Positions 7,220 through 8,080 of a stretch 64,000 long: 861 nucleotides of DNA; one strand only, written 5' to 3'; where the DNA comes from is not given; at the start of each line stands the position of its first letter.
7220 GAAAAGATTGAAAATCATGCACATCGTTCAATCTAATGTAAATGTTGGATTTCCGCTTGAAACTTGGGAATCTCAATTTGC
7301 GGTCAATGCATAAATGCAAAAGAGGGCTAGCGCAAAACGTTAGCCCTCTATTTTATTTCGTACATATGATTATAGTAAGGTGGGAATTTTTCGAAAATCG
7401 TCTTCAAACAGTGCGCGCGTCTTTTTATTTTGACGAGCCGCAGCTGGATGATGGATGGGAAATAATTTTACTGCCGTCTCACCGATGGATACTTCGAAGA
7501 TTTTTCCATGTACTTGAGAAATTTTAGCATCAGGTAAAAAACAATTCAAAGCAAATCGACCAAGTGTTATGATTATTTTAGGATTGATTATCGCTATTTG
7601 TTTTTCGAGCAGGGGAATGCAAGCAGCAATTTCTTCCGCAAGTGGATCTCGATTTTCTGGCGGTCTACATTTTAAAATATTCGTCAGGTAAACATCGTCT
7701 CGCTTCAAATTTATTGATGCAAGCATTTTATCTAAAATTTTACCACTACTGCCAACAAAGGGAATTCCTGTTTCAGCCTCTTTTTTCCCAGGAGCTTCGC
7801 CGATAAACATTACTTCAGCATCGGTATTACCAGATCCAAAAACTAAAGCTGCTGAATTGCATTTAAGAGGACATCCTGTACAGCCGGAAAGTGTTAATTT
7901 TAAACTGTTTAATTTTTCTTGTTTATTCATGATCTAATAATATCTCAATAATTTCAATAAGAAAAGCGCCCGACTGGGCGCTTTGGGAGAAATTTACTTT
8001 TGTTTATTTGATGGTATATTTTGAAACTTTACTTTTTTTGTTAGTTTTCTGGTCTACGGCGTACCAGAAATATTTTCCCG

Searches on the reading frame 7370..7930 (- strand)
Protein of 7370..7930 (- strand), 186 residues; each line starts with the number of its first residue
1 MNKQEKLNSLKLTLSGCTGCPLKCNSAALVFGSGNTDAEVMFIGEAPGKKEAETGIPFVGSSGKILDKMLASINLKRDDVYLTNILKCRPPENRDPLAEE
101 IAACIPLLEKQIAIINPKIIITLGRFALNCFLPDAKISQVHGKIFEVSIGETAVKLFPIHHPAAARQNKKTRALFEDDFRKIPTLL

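Call 73: search_protein_families(library=pfam, proteins=[window:7370-7930:-], max_evalue=0.0001)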
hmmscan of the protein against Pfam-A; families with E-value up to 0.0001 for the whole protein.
window:7370-7930:- (186 aa): 1 family
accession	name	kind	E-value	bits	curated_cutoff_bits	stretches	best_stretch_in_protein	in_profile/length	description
PF03167.25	UDG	-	2.2e-39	135.2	24.3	1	31-176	1-134/141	Uracil DNA glycosylase superfamily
